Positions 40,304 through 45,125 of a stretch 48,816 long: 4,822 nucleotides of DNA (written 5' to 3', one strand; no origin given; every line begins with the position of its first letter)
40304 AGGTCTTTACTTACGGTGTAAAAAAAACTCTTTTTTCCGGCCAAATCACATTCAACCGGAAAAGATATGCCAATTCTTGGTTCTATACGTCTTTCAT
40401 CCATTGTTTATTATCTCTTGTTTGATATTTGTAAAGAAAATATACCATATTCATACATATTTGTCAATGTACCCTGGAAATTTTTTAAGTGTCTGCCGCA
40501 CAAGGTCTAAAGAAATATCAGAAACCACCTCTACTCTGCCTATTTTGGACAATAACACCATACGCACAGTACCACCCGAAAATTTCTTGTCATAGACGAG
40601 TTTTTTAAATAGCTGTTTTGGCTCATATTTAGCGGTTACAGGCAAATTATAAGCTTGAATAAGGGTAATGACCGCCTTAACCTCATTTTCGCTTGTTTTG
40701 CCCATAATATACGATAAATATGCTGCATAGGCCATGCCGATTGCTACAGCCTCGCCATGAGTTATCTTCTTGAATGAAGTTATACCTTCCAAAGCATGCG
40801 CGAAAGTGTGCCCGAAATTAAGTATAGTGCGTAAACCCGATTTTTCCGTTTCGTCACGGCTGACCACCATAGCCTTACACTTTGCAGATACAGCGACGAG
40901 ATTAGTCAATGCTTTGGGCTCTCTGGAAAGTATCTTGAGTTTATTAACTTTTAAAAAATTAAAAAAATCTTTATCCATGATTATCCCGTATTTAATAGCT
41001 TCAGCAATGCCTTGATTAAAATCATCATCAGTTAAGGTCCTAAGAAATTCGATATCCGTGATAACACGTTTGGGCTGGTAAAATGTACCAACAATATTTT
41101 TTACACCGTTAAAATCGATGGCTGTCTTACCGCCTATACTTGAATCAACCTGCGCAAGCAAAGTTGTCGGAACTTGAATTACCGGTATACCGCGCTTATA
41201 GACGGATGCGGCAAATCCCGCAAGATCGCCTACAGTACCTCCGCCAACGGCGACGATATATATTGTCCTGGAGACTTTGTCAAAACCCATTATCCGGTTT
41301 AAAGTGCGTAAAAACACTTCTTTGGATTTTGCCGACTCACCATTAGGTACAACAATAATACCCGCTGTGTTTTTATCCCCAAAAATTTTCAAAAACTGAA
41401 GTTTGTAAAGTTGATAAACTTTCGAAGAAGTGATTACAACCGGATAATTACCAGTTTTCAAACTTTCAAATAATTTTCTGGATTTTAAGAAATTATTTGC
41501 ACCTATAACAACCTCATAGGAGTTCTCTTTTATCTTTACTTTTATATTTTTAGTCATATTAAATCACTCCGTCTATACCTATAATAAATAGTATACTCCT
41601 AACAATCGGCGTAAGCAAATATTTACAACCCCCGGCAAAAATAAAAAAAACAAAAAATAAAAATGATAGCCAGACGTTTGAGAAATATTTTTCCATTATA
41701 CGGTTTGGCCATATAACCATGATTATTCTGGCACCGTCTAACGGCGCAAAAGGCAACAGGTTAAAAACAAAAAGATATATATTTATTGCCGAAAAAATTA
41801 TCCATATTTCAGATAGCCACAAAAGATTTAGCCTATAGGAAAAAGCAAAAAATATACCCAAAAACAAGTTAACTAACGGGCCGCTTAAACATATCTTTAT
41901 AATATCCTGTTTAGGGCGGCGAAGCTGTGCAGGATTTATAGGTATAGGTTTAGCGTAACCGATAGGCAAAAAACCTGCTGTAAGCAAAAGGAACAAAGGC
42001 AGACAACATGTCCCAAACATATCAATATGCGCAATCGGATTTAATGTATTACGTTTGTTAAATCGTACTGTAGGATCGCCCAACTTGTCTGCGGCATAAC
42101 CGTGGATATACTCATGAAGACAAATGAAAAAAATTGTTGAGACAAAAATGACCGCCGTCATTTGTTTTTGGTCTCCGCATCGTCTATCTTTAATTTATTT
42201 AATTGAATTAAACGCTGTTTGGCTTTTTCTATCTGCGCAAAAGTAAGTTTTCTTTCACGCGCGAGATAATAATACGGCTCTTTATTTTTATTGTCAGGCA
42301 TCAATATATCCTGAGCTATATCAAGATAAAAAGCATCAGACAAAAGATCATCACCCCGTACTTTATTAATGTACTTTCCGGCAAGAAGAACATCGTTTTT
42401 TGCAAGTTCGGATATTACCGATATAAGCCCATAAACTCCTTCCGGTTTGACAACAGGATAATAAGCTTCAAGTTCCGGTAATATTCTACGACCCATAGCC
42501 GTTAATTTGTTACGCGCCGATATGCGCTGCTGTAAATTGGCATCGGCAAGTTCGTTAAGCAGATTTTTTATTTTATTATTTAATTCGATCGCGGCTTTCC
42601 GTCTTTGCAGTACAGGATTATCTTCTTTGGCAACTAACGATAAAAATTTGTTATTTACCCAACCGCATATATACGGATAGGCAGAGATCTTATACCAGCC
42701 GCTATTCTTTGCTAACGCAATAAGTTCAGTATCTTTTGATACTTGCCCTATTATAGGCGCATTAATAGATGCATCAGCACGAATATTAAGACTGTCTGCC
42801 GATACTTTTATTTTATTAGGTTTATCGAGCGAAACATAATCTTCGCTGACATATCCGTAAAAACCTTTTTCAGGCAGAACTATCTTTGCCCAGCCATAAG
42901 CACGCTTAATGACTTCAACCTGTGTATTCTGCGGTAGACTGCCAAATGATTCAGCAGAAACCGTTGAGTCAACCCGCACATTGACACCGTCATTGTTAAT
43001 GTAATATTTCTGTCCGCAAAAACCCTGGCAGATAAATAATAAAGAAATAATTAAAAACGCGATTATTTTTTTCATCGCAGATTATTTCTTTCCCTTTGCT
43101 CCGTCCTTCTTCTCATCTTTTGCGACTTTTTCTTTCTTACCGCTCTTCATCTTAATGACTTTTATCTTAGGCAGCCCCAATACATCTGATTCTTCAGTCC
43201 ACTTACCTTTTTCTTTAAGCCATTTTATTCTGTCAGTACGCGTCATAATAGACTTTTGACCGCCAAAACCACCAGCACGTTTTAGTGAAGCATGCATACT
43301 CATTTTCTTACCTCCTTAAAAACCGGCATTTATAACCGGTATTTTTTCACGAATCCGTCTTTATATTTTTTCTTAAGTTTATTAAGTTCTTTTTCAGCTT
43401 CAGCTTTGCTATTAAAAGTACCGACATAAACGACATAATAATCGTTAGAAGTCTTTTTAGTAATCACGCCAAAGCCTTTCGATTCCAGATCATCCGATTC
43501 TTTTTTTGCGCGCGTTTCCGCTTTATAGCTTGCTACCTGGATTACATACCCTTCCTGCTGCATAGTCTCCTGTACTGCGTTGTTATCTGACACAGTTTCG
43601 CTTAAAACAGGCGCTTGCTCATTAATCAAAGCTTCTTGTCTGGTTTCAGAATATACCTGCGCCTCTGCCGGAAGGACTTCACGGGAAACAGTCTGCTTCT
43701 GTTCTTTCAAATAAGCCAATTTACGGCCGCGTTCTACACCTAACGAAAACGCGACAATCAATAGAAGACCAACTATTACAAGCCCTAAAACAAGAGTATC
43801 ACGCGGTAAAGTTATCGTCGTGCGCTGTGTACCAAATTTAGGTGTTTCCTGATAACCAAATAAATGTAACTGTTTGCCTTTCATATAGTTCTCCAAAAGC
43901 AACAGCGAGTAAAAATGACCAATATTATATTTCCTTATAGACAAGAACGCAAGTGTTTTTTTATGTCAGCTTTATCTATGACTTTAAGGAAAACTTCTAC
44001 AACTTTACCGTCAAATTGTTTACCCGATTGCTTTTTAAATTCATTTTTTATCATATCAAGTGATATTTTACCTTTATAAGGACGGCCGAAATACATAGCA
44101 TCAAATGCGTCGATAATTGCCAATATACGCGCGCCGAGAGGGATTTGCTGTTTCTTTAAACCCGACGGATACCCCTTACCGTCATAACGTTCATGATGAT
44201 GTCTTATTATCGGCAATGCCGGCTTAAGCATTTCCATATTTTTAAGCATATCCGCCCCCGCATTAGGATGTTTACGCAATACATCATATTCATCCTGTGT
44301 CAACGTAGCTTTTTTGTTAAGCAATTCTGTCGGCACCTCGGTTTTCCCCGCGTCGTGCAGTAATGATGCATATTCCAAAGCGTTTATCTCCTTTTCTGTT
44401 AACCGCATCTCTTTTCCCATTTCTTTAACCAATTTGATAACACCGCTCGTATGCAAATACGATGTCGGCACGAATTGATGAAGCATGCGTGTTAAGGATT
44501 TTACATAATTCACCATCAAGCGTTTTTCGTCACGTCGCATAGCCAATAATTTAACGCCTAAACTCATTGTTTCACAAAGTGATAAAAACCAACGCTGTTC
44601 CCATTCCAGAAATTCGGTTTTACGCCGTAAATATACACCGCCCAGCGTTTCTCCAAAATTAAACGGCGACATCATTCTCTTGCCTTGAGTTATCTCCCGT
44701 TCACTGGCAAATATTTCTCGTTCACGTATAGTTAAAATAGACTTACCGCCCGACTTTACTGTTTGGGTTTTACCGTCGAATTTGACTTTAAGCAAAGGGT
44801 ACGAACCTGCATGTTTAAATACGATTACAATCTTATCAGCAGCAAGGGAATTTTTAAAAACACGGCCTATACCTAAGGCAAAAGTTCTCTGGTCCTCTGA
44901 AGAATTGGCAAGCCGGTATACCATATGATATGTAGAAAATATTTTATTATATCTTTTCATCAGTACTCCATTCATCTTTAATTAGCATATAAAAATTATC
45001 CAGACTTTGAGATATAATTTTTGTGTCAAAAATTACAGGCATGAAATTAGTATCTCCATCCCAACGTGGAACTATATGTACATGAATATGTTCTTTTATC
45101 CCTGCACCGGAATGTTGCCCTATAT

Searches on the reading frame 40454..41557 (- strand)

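Call 82: search_protein_families(library=pfam, proteins=[window:40454-41557:-], max_evalue=0.0001)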
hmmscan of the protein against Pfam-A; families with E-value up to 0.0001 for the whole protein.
window:40454-41557:- (368 aa): 3 families
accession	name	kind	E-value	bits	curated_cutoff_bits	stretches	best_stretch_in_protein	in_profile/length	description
PF24621.2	DHQS_C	-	4e-43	147.3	27.6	1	183-325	1-143/144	3-dehydroquinate synthase C-terminal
PF01761.26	DHQ_synthase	-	1.9e-42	144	24.2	1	68-181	2-114/115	3-dehydroquinate synthase N-terminal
PF13685.12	Fe-ADH_2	-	3.5e-06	27.5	28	1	17-170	1-143/149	Iron-containing alcohol dehydrogenase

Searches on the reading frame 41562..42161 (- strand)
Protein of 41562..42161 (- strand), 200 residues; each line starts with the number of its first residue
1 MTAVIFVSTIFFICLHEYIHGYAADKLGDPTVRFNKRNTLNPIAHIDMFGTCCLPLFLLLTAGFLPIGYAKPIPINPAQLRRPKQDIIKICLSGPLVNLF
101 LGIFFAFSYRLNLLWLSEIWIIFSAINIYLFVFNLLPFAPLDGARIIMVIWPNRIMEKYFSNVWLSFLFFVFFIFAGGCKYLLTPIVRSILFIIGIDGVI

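Call 82: search_protein_families(library=pfam, proteins=[window:41562-42161:-], max_evalue=0.0001)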
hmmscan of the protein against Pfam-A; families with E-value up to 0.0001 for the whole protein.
window:41562-42161:- (200 aa): 1 family
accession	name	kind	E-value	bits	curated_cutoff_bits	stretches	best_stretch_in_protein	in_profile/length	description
PF02163.28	Peptidase_M50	-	2.9e-12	46.8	27.2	1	116-174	159-220/221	Peptidase family M50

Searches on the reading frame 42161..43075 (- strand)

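Call 82: search_protein_families(library=pfam, proteins=[window:42161-43075:-], max_evalue=0.0001)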
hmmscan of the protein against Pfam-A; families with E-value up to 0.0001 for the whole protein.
window:42161-43075:- (305 aa): 1 family
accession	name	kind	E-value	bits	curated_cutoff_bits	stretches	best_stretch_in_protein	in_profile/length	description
PF08239.17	SH3_3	-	2e-22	79.5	27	2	94-146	1-54/54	Bacterial SH3 domain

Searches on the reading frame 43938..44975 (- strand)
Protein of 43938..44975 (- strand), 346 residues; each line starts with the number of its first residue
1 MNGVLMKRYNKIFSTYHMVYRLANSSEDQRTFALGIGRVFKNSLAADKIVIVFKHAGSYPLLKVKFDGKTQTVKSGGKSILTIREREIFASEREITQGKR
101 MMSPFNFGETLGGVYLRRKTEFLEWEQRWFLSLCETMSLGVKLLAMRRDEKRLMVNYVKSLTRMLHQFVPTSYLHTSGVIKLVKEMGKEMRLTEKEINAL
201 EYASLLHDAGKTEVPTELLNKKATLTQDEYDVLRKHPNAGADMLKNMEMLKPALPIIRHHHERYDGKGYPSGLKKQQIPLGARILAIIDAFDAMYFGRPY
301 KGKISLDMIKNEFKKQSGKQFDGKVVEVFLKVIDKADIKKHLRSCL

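Call 82: search_protein_families(library=pfam, proteins=[window:43938-44975:-], max_evalue=0.0001)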
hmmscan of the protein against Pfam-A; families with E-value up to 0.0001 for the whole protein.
window:43938-44975:- (346 aa): 2 families
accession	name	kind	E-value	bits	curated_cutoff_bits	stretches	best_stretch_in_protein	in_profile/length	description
PF13487.12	HD_5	-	2.3e-38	132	27.2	1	162-325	4-170/170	HD domain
PF01966.28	HD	-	8.2e-19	68.5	22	1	175-294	4-116/116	HD domain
